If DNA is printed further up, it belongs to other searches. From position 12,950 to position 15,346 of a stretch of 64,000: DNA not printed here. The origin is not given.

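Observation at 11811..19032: Convergent cluster of three exported caspase-like (C14) proteases interleaved with PPC-like repeat arrays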

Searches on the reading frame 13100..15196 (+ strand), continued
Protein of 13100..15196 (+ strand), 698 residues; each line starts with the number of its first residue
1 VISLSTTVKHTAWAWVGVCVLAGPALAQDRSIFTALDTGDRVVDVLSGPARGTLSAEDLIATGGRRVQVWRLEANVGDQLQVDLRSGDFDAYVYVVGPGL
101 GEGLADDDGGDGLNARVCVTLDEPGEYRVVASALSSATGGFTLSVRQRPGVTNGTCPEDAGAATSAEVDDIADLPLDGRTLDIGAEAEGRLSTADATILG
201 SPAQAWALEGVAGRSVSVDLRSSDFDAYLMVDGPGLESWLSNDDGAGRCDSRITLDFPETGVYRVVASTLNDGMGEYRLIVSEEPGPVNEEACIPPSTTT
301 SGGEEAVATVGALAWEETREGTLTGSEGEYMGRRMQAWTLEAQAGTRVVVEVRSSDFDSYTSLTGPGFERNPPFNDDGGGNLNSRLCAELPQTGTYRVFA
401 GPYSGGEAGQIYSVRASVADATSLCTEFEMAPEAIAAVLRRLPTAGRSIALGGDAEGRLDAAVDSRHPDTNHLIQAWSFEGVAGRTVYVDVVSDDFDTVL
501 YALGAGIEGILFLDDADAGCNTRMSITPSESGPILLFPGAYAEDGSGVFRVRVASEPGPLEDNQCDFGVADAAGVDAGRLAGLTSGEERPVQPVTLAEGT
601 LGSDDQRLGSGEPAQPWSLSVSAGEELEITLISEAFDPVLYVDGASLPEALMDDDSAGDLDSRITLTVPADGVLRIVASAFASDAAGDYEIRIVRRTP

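Call 87: fold_search(model_id=the predicted structure, library=pdb)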
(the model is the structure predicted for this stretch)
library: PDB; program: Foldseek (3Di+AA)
matches with E <= 10: 1587; with E <= 0.001: 149
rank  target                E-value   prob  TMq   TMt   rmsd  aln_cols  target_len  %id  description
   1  3kq4_B                8.0e-11  1.00  0.14  0.19  21.1       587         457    9  Structure of Intrinsic Factor-Cobalamin bound to its receptor Cubilin (released 2010-03-09)
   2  9h9a                  2.0e-10  1.00  0.11  0.08  41.8      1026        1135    7  native structure of the full-length pesticidal protein Cry8Ba2, from crystals formed in vivo (form 1) (released 2025-12-03)
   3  8w7n                  2.3e-10  1.00  0.12  0.09  39.5       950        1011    8  Crystal structure of the in-cell Cry1Aa purified from Bacillus thuringiensis (released 2024-03-06)
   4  5iku                  2.9e-10  1.00  0.13  0.36  20.0       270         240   16  Crystal structure of the Hathewaya histolytica ColG tandem collagen-binding domain s3as3b in the presence of calcium at  (released 2017-03-15)
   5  9qxq                  5.5e-10  1.00  0.11  0.08  39.6       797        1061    9  native structure of full-length pesticidal protein Cry1Ca18 at pH9, from crystals formed in vivo (released 2026-02-11)
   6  4w8j                  6.5e-10  1.00  0.13  0.10  31.4       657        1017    7  Structure of the full-length insecticidal protein Cry1Ac reveals intriguing details of toxin packaging into in vivo form (released 2014-09-17)
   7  9h99                  8.1e-10  1.00  0.11  0.08  39.3       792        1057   10  Native structure of the full-length pesticidal protein Cry1Ca18 at pH7, from crystals formed in vivo (released 2025-11-12)
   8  4gz9_A                3.3e-09  1.00  0.15  0.18  26.7       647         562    8  Mouse Neuropilin-1, extracellular domains 1-4 (a1a2b1b2) (released 2012-10-17)
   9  7m0r_E                6.6e-09  1.00  0.11  0.15  29.3       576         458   10  Cryo-EM structure of the Sema3A/PlexinA4/Neuropilin 1 complex (released 2021-05-05)
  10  5x7o_A                8.6e-09  0.99  0.11  0.08  22.8       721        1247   11  Crystal structure of Paenibacillus sp. 598K alpha-1,6-glucosyltransferase (released 2017-07-26)
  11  2qql_A                1.3e-08  0.99  0.10  0.13  23.9       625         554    7  Neuropilin-2 a1a2b1b2 Domains in Complex with a Semaphorin-Blocking Fab (released 2007-11-20)
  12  2qqk_A                2.8e-08  0.97  0.10  0.11  23.8       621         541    8  Neuropilin-2 a1a2b1b2 Domains in Complex with a Semaphorin-Blocking Fab (released 2007-11-20)
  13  8zi4_A                3.7e-08  1.00  0.11  0.12  25.7       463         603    9  Cryo-EM structure of wtEP-trypsinogen (released 2025-05-21)
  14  8zj4_A                6.7e-08  1.00  0.11  0.12  26.1       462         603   10  trypsinogen-EP-N619A (released 2025-05-21)
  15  8kcw_A                9.2e-08  1.00  0.11  0.12  18.9       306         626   11  Cryo-EM structure of human SIDT1 bound to cholesterol (released 2024-06-12)
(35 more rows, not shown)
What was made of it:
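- Foldseek finds the Ca-dependent ColG collagen-binding tandem (call 87).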
